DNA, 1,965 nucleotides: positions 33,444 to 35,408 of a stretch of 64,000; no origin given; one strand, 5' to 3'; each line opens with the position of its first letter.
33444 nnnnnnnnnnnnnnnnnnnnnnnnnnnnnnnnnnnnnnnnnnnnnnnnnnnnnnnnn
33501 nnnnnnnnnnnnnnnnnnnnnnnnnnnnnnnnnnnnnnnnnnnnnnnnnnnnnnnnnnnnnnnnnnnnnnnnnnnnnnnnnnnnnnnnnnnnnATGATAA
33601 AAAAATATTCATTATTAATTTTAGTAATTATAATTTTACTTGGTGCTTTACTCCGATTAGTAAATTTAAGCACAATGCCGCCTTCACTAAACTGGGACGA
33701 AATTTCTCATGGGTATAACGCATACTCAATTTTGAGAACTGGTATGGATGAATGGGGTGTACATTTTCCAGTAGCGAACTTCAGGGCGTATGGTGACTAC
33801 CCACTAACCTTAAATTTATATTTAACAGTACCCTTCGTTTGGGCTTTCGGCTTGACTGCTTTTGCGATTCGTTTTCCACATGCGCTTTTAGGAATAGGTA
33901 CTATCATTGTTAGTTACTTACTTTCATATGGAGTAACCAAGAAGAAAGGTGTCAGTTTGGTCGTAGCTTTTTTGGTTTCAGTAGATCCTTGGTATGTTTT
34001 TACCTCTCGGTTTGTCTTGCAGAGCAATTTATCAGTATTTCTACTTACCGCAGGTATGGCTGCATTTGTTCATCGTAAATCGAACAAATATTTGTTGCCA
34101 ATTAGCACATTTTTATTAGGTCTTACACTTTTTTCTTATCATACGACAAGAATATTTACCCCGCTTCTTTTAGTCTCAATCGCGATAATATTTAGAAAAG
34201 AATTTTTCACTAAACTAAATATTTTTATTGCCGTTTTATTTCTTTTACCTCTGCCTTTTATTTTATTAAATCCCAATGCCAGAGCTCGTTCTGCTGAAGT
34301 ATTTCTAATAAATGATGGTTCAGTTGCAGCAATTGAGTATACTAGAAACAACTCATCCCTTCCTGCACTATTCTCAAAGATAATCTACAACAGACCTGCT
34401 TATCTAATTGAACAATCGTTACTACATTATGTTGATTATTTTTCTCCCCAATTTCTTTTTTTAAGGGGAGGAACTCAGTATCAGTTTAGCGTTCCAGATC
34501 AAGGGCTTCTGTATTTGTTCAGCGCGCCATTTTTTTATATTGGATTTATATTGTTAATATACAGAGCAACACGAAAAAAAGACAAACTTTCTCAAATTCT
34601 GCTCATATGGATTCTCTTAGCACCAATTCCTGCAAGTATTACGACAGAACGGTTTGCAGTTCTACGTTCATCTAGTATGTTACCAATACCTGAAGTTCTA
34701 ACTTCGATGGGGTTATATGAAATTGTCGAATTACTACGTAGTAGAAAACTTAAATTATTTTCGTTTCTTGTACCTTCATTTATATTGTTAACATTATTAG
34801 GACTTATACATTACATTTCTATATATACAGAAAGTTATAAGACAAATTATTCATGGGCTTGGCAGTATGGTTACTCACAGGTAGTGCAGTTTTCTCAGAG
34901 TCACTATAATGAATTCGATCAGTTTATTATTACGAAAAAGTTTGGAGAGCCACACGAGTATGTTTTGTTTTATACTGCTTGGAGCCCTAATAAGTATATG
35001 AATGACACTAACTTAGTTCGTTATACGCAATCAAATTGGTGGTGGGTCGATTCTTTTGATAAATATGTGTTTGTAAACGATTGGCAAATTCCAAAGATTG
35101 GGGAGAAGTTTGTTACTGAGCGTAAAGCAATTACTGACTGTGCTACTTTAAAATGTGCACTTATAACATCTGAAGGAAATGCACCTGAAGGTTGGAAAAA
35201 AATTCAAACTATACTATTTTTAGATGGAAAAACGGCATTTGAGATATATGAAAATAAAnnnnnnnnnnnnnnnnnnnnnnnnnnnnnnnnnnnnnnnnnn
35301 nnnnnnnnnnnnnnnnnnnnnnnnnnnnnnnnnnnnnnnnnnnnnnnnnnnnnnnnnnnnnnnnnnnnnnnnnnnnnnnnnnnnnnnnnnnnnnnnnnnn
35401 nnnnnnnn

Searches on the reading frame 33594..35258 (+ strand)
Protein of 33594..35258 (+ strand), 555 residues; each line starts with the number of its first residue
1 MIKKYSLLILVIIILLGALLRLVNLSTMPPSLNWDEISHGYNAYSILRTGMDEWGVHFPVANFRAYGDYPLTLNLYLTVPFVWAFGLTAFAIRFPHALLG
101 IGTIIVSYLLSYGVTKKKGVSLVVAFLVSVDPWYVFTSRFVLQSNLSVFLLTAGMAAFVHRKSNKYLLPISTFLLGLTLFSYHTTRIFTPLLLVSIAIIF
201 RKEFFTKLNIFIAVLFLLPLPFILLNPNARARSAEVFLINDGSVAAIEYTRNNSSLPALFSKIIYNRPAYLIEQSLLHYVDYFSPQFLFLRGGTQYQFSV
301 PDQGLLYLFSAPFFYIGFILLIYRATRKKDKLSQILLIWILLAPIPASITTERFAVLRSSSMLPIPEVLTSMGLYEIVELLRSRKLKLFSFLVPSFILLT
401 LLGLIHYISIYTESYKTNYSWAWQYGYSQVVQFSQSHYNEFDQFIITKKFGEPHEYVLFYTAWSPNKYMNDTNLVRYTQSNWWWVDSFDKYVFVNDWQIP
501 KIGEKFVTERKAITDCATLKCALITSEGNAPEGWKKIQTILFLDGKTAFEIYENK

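Call 53: search_protein_families(library=pfam, proteins=[window:33594-35258:+], max_evalue=0.001)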
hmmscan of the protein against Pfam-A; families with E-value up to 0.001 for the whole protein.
window:33594-35258:+ (555 aa): 1 family
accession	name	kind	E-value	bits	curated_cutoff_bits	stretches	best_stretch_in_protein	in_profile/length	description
PF02366.24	PMT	-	1.3e-06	28.6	22.7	1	12-180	2-180/245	Dolichyl-phosphate-mannose-protein mannosyltransferase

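Call 67: search_solved_structures(query=window:33594-35258:+, max_evalue=0.01)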
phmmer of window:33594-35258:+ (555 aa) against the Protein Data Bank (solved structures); distinct sequences matched with E-value up to 0.01: 0.

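Call 68: search_protein_families(library=ncbifam, proteins=[window:33594-35258:+], max_evalue=0.001)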
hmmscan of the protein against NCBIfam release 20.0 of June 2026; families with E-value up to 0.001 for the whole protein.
window:33594-35258:+ (555 aa): 0 families
